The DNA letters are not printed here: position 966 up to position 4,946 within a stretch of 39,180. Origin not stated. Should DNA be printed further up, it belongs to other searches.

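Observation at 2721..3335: Apparently intact histidine-phosphatase (PGAM-like) domain nested inside isoleucyl-tRNA synthetase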

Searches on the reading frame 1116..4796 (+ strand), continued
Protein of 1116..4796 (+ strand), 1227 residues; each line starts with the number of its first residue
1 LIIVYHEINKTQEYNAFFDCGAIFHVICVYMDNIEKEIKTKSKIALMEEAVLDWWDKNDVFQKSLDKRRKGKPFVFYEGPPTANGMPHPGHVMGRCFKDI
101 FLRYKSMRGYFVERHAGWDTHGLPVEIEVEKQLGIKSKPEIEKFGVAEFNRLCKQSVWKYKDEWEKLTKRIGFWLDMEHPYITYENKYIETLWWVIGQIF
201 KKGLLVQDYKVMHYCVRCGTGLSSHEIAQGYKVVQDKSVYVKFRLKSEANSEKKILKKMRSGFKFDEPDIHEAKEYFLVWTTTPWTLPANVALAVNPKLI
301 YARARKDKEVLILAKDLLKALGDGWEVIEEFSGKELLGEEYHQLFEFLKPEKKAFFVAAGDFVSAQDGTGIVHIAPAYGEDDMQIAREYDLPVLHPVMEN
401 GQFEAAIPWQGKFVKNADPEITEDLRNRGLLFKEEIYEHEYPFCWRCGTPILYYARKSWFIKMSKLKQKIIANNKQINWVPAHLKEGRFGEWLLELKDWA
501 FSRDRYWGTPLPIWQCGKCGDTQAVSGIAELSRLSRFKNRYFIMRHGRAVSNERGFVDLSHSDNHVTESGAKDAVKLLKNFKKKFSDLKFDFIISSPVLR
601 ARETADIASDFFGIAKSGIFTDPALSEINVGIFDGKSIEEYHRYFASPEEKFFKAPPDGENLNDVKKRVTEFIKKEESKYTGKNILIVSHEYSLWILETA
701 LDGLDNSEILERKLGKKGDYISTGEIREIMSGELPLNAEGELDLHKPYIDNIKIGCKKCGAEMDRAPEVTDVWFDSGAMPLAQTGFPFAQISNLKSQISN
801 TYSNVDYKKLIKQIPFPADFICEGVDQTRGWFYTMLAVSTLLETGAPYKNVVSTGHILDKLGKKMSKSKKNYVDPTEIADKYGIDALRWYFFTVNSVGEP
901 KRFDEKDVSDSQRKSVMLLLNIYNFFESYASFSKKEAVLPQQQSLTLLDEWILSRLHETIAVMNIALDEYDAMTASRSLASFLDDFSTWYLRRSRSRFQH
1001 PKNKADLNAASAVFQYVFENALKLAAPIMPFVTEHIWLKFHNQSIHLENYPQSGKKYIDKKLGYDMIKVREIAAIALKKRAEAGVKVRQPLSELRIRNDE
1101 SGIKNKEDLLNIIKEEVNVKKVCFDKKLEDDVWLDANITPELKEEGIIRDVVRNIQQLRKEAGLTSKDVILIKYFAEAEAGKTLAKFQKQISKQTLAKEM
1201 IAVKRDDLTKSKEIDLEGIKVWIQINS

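Call 13: find_homologous_proteins(query=window:1206-4796:+, max_evalue=1e-20)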
Query window:1206-4796:+ (1197 aa): 8000 proteins with E <= 1e-20 among 8000 candidates; the best 120 are listed.
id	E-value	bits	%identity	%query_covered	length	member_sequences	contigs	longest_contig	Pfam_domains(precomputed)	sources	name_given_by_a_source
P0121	0.0e+0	2492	89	99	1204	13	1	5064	PF09334.18,PF08264.20,PF00133.29,PF19302.5,PF00300.28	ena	-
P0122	0.0e+0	2485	89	99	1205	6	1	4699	PF09334.18,PF08264.20,PF00133.29,PF19302.5,PF00300.28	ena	-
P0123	0.0e+0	1680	62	99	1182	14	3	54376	PF09334.18,PF08264.20,PF00133.29,PF19302.5,PF00300.28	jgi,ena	-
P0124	0.0e+0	1669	60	99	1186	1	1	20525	PF09334.18,PF08264.20,PF00133.29,PF19302.5,PF00300.28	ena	-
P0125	0.0e+0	1667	60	99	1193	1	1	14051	PF09334.18,PF08264.20,PF00133.29,PF19302.5,PF00300.28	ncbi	-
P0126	0.0e+0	1653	60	99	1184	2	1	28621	PF09334.18,PF08264.20,PF00133.29,PF19302.5,PF00300.28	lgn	-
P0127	0.0e+0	1653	60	99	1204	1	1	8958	PF09334.18,PF08264.20,PF00133.29,PF19302.5,PF00300.28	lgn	-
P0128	0.0e+0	1641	59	99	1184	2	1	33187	PF09334.18,PF08264.20,PF00133.29,PF19302.5,PF00300.28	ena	-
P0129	0.0e+0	1639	60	98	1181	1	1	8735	PF09334.18,PF08264.20,PF00133.29,PF19302.5,PF00300.28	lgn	-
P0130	0.0e+0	1639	60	99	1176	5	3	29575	PF09334.18,PF08264.20,PF00133.29,PF19302.5,PF00300.28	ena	-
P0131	0.0e+0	1625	60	98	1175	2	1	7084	PF09334.18,PF08264.20,PF00133.29,PF19302.5,PF00300.28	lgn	-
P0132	0.0e+0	1617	59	98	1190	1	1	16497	PF09334.18,PF08264.20,PF00133.29,PF19302.5,PF00300.28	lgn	-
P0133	0.0e+0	1616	58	99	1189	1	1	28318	PF09334.18,PF08264.20,PF00133.29,PF19302.5,PF00300.28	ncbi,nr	ncbi:MAG: class I tRNA ligase family protein [Candidatus Azambacteria bacterium]|nr:class I tRNA lig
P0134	0.0e+0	1602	58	99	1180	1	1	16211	PF09334.18,PF08264.20,PF00133.29,PF19302.5,PF00300.28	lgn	-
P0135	0.0e+0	1597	60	99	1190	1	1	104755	PF09334.18,PF08264.20,PF00133.29,PF19302.5,PF00300.28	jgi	-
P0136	0.0e+0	1593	59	99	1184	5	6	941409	PF09334.18,PF08264.20,PF00133.29,PF19302.5,PF00300.28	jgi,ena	-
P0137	0.0e+0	1589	57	100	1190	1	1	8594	PF09334.18,PF08264.20,PF00133.29,PF19302.5,PF00300.28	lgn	-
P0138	0.0e+0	1526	57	100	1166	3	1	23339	PF09334.18,PF08264.20,PF00133.29,PF19302.5,PF00300.28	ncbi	ncbi:MAG: class I tRNA ligase family protein [Patescibacteria group bacterium]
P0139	0.0e+0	1499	58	98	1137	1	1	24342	PF09334.18,PF08264.20,PF00133.29,PF19302.5,PF00300.28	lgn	-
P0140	0.0e+0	1439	56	98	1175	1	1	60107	PF09334.18,PF08264.20,PF00133.29,PF19302.5,PF00300.28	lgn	-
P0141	0.0e+0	1362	53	98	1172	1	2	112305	PF09334.18,PF08264.20,PF01921.25,PF00133.29,PF19302.5,PF00300.28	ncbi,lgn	-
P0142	0.0e+0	1344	53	97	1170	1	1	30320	PF09334.18,PF08264.20,PF00133.29,PF19302.5,PF00300.28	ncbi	-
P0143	0.0e+0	1340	53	97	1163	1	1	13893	PF09334.18,PF08264.20,PF00133.29,PF19302.5,PF00300.28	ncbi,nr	ncbi:class I tRNA ligase family protein [Candidatus Azambacteria bacterium]|nr:class I tRNA ligase f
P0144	0.0e+0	1283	50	98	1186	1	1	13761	PF09334.18,PF08264.20,PF00133.29,PF19302.5,PF00300.28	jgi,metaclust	metaclust:\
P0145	0.0e+0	1281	50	98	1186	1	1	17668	PF09334.18,PF08264.20,PF00133.29,PF19302.5,PF00300.28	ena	-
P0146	0.0e+0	1279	50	98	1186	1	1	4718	PF09334.18,PF08264.20,PF00133.29,PF19302.5,PF00300.28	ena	-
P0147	0.0e+0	1254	51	98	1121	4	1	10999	PF09334.18,PF08264.20,PF00133.29,PF19302.5,PF00300.28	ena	-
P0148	0.0e+0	1241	48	98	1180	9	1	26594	PF09334.18,PF08264.20,PF00133.29,PF19302.5,PF00300.28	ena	-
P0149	0.0e+0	1240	48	98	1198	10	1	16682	PF09334.18,PF08264.20,PF00133.29,PF19302.5,PF00300.28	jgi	-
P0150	0.0e+0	1238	48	98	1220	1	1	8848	PF09334.18,PF08264.20,PF00133.29,PF19302.5,PF00300.28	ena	-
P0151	0.0e+0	1230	48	98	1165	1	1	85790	PF09334.18,PF08264.20,PF00133.29,PF19302.5,PF00300.28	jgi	-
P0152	0.0e+0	1229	49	99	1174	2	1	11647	PF09334.18,PF08264.20,PF00133.29,PF19302.5,PF00300.28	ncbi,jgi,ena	-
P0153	0.0e+0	1221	49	98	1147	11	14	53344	PF09334.18,PF08264.20,PF00133.29,PF19302.5,PF00300.28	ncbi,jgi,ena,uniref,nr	ncbi:MAG: isoleucine--tRNA ligase [Candidatus Wildermuthbacteria bacterium RIFCSPLOWO2_01_FULL_48_35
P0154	0.0e+0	1220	50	98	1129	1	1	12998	PF09334.18,PF08264.20,PF01921.25,PF00133.29,PF19302.5,PF00300.28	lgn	-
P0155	0.0e+0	1212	49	98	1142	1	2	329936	PF09334.18,PF08264.20,PF00133.29,PF19302.5,PF00300.28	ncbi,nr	ncbi:class I tRNA ligase family protein [Candidatus Parcubacteria bacterium]|nr:class I tRNA ligase 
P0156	0.0e+0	1211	49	98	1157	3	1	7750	PF09334.18,PF08264.20,PF00133.29,PF19302.5,PF00300.28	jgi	-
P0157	0.0e+0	1210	49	96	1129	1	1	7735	PF09334.18,PF08264.20,PF00133.29,PF19302.5,PF00300.28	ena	-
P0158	0.0e+0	1209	47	98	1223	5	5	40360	PF09334.18,PF08264.20,PF01921.25,PF00133.29,PF19302.5,PF00300.28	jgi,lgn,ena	-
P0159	0.0e+0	1205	48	98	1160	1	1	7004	PF09334.18,PF01406.26,PF08264.20,PF00133.29,PF19302.5,PF00300.28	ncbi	-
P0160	0.0e+0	1205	48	98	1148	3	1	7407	PF09334.18,PF08264.20,PF00133.29,PF19302.5,PF00300.28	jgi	-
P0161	0.0e+0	1204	47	98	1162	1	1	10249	PF09334.18,PF08264.20,PF00133.29,PF19302.5,PF00300.28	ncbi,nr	ncbi:MAG: isoleucine--tRNA ligase [Patescibacteria group bacterium]|nr:isoleucine--tRNA ligase [Pate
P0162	0.0e+0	1203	48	96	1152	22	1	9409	PF09334.18,PF08264.20,PF00133.29,PF19302.5,PF00300.28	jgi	-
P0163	0.0e+0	1202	49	96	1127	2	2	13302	PF09334.18,PF08264.20,PF00133.29,PF19302.5,PF00300.28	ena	-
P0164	0.0e+0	1200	48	98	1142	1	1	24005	PF09334.18,PF08264.20,PF00133.29,PF19302.5,PF00300.28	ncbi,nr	ncbi:MAG: class I tRNA ligase family protein [Candidatus Pacebacteria bacterium]|nr:class I tRNA lig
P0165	0.0e+0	1200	49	98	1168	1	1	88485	PF09334.18,PF08264.20,PF00133.29,PF19302.5,PF00300.28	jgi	-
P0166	0.0e+0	1200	49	98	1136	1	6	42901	PF09334.18,PF08264.20,PF00133.29,PF19302.5,PF00300.28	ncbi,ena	ncbi:MAG: class I tRNA ligase family protein [Patescibacteria group bacterium]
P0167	0.0e+0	1200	48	98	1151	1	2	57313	PF09334.18,PF08264.20,PF01921.25,PF00133.29,PF19302.5,PF00300.28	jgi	jgi:isoleucyl-tRNA synthetase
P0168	0.0e+0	1199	50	98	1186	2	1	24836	PF09334.18,PF08264.20,PF00133.29,PF19302.5,PF00300.28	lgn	-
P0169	0.0e+0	1197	50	96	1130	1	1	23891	PF09334.18,PF08264.20,PF00133.29,PF19302.5,PF00300.28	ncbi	ncbi:MAG: class I tRNA ligase family protein [Candidatus Nealsonbacteria bacterium]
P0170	0.0e+0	1197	47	98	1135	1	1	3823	PF09334.18,PF08264.20,PF00133.29,PF19302.5,PF00300.28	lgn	-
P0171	0.0e+0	1196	48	98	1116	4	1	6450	PF09334.18,PF08264.20,PF00133.29,PF19302.5,PF00300.28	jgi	-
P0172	0.0e+0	1195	48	98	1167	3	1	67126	PF09334.18,PF08264.20,PF00133.29,PF19302.5,PF00300.28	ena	-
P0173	0.0e+0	1193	49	97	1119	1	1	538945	PF09334.18,PF08264.20,PF00133.29,PF19302.5,PF00300.28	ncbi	-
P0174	0.0e+0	1193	48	98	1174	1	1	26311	PF09334.18,PF08264.20,PF00133.29,PF19302.5,PF00300.28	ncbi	-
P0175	0.0e+0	1192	49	96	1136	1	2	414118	PF09334.18,PF08264.20,PF00133.29,PF19302.5,PF00300.28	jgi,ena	jgi:isoleucyl-tRNA synthetase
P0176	0.0e+0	1192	48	97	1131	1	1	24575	PF09334.18,PF08264.20,PF00133.29,PF19302.5,PF00300.28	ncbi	ncbi:MAG: class I tRNA ligase family protein [Candidatus Nealsonbacteria bacterium]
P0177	0.0e+0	1191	48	65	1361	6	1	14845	PF09334.18,PF08264.20,PF00133.29,PF19302.5,PF00300.28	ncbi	-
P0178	0.0e+0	1191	49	96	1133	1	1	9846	PF09334.18,PF08264.20,PF00133.29,PF19302.5,PF00300.28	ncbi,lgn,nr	ncbi:MAG: class I tRNA ligase family protein [Candidatus Nealsonbacteria bacterium]|nr:class I tRNA 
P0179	0.0e+0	1191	48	98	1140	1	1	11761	PF09334.18,PF08264.20,PF01921.25,PF00133.29,PF19302.5,PF00300.28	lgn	-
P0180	0.0e+0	1191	49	96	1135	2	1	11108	PF09334.18,PF08264.20,PF00133.29,PF19302.5,PF00300.28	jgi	-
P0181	0.0e+0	1190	47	98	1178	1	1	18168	PF09334.18,PF08264.20,PF00133.29,PF19302.5,PF00300.28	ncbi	-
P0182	0.0e+0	1189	46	98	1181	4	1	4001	PF09334.18,PF08264.20,PF00133.29,PF19302.5,PF00300.28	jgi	-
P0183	0.0e+0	1189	47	99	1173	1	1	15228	PF09334.18,PF08264.20,PF00133.29,PF19302.5,PF00300.28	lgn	-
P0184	0.0e+0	1188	49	96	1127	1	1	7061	PF09334.18,PF08264.20,PF00133.29,PF19302.5,PF00300.28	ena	-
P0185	0.0e+0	1187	49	98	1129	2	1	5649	PF09334.18,PF08264.20,PF00133.29,PF19302.5,PF00300.28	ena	-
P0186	0.0e+0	1187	47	98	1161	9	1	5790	PF09334.18,PF08264.20,PF01921.25,PF00133.29,PF19302.5,PF00300.28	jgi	-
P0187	0.0e+0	1186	47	98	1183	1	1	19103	PF09334.18,PF08264.20,PF00133.29,PF19302.5,PF00300.28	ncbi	-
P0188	0.0e+0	1186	47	98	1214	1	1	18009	PF09334.18,PF08264.20,PF01921.25,PF00133.29,PF19302.5,PF00300.28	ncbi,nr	ncbi:MAG: class I tRNA ligase family protein [Candidatus Liptonbacteria bacterium]|nr:class I tRNA l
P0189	0.0e+0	1184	47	98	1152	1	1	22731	PF09334.18,PF08264.20,PF00133.29,PF19302.5,PF00300.28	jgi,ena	-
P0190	0.0e+0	1184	47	98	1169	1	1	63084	PF09334.18,PF08264.20,PF00133.29,PF19302.5,PF00300.28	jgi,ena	-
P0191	0.0e+0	1181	48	98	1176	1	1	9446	PF09334.18,PF08264.20,PF00133.29,PF19302.5,PF00300.28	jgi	jgi:isoleucyl-tRNA synthetase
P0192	0.0e+0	1180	48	98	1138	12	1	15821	PF09334.18,PF08264.20,PF01921.25,PF00133.29,PF19302.5,PF00300.28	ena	-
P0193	0.0e+0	1180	48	99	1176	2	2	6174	PF09334.18,PF08264.20,PF00133.29,PF19302.5,PF00300.28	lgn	-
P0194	0.0e+0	1180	49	96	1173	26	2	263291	PF09334.18,PF08264.20,PF00133.29,PF19302.5,PF00300.28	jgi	jgi:isoleucyl-tRNA synthetase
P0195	0.0e+0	1179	49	96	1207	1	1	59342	PF09334.18,PF08264.20,PF00133.29,PF19302.5,PF00300.28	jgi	jgi:isoleucyl-tRNA synthetase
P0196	0.0e+0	1179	47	96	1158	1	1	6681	PF09334.18,PF08264.20,PF00133.29,PF19302.5,PF00300.28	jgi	jgi:isoleucyl-tRNA synthetase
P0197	0.0e+0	1179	47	98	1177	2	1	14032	PF09334.18,PF08264.20,PF00133.29,PF19302.5,PF00300.28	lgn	-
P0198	0.0e+0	1178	47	98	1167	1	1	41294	PF09334.18,PF08264.20,PF00133.29,PF19302.5,PF00300.28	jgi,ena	-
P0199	0.0e+0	1178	48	96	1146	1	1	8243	PF09334.18,PF08264.20,PF00133.29,PF19302.5,PF00300.28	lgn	-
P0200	0.0e+0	1178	47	98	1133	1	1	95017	PF09334.18,PF08264.20,PF00133.29,PF19302.5,PF00300.28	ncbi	-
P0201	0.0e+0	1177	48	98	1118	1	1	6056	PF09334.18,PF01406.26,PF08264.20,PF00133.29,PF19302.5,PF00300.28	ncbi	ncbi:MAG: class I tRNA ligase family protein [Candidatus Nealsonbacteria bacterium]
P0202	0.0e+0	1177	48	98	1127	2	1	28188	PF09334.18,PF08264.20,PF00133.29,PF19302.5,PF00300.28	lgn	-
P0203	0.0e+0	1176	49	98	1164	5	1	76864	PF09334.18,PF08264.20,PF00133.29,PF19302.5,PF00300.28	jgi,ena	-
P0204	0.0e+0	1176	48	98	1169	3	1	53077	PF09334.18,PF08264.20,PF00133.29,PF19302.5,PF00300.28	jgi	jgi:isoleucyl-tRNA synthetase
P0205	0.0e+0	1176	47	99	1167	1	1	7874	PF09334.18,PF08264.20,PF01921.25,PF00133.29,PF19302.5,PF00300.28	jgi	jgi:isoleucyl-tRNA synthetase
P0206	0.0e+0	1175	46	98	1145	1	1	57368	PF09334.18,PF08264.20,PF00133.29,PF19302.5,PF00300.28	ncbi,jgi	-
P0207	0.0e+0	1175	48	98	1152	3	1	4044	PF09334.18,PF08264.20,PF00133.29,PF19302.5,PF00300.28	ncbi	-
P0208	0.0e+0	1175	47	98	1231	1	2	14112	PF09334.18,PF08264.20,PF00133.29,PF19302.5,PF00300.28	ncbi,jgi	jgi:isoleucyl-tRNA synthetase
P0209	0.0e+0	1175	47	98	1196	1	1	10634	PF09334.18,PF08264.20,PF00133.29,PF19302.5,PF00300.28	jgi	-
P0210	0.0e+0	1174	47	98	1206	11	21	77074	PF09334.18,PF08264.20,PF00133.29,PF19302.5,PF00300.28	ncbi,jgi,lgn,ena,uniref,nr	ncbi:isoleucine--tRNA ligase [Candidatus Jorgensenbacteria bacterium CG_4_10_14_0_8_um_filter_39_13]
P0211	0.0e+0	1173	46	99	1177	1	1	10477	PF09334.18,PF08264.20,PF00133.29,PF19302.5,PF00300.28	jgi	jgi:isoleucyl-tRNA synthetase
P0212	0.0e+0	1173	48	98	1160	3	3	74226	PF09334.18,PF01406.26,PF08264.20,PF00133.29,PF19302.5,PF00300.28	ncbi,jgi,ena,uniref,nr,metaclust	ncbi:MAG: hypothetical protein A3B16_01280 [Candidatus Zambryskibacteria bacterium RIFCSPLOWO2_01_FU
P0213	0.0e+0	1173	46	99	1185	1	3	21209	PF09334.18,PF08264.20,PF00133.29,PF19302.5,PF00300.28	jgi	jgi:isoleucyl-tRNA synthetase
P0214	0.0e+0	1173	49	96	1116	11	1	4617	PF09334.18,PF08264.20,PF01921.25,PF00133.29,PF19302.5,PF00300.28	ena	-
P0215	0.0e+0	1170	48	97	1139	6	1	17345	PF09334.18,PF08264.20,PF00133.29,PF19302.5,PF00300.28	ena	-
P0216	0.0e+0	1170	48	98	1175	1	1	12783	PF09334.18,PF01406.26,PF08264.20,PF00133.29,PF19302.5,PF00300.28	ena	-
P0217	0.0e+0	1170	48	98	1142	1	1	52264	PF09334.18,PF08264.20,PF00133.29,PF19302.5,PF00300.28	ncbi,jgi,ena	-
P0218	0.0e+0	1167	47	97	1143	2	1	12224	PF09334.18,PF08264.20,PF00133.29,PF19302.5,PF00300.28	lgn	-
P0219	0.0e+0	1167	47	98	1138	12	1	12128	PF09334.18,PF08264.20,PF01921.25,PF00133.29,PF19302.5,PF00300.28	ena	-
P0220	0.0e+0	1167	47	98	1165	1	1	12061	PF09334.18,PF08264.20,PF00133.29,PF19302.5,PF00300.28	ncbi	-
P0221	0.0e+0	1166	48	97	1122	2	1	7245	PF09334.18,PF08264.20,PF00133.29,PF19302.5,PF00300.28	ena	-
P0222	0.0e+0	1166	48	96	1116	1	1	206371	PF09334.18,PF08264.20,PF00133.29,PF19302.5,PF00300.28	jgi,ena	-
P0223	0.0e+0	1165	47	98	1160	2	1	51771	PF09334.18,PF08264.20,PF00133.29,PF19302.5,PF00300.28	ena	-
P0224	0.0e+0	1165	47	98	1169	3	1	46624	PF09334.18,PF08264.20,PF01921.25,PF00133.29,PF19302.5,PF00300.28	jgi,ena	jgi:isoleucyl-tRNA synthetase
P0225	0.0e+0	1165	45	99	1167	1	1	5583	PF09334.18,PF08264.20,PF00133.29,PF19302.5,PF00300.28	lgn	-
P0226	0.0e+0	1164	46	98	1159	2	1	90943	PF09334.18,PF08264.20,PF01921.25,PF00133.29,PF19302.5,PF00300.28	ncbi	-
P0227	0.0e+0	1163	47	97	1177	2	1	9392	PF09334.18,PF01406.26,PF08264.20,PF01921.25,PF00133.29,PF19302.5,PF00300.28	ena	-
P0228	0.0e+0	1162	47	98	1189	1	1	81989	PF09334.18,PF08264.20,PF00133.29,PF19302.5,PF00300.28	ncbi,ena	-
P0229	0.0e+0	1162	48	98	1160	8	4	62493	PF09334.18,PF08264.20,PF00133.29,PF19302.5,PF00300.28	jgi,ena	jgi:isoleucyl-tRNA synthetase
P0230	0.0e+0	1162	48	98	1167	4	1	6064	PF09334.18,PF08264.20,PF00133.29,PF19302.5,PF00300.28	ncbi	-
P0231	0.0e+0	1162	47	99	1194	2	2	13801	PF09334.18,PF08264.20,PF00133.29,PF19302.5,PF00300.28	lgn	-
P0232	0.0e+0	1162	46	96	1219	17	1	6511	PF09334.18,PF08264.20,PF00133.29,PF19302.5,PF00300.28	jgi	-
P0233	0.0e+0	1161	46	98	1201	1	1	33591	PF09334.18,PF08264.20,PF01921.25,PF00133.29,PF19302.5,PF00300.28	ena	-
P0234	0.0e+0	1161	47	98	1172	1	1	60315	PF09334.18,PF08264.20,PF01921.25,PF00133.29,PF19302.5,PF00300.28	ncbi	-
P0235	0.0e+0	1161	47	99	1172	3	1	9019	PF09334.18,PF08264.20,PF00133.29,PF19302.5,PF00300.28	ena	-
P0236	0.0e+0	1160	48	96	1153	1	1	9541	PF09334.18,PF08264.20,PF01921.25,PF00133.29,PF19302.5,PF00300.28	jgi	-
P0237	0.0e+0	1160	48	96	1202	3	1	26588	PF09334.18,PF08264.20,PF00133.29,PF19302.5,PF00300.28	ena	-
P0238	0.0e+0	1160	48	98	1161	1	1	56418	PF09334.18,PF08264.20,PF01921.25,PF00133.29,PF19302.5,PF00300.28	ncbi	ncbi:MAG: class I tRNA ligase family protein [Candidatus Jorgensenbacteria bacterium]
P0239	0.0e+0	1160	47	98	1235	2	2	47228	PF09334.18,PF08264.20,PF01921.25,PF00133.29,PF19302.5,PF00300.28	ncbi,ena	-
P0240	0.0e+0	1160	47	98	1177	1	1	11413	PF09334.18,PF08264.20,PF00133.29,PF19302.5,PF00300.28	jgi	-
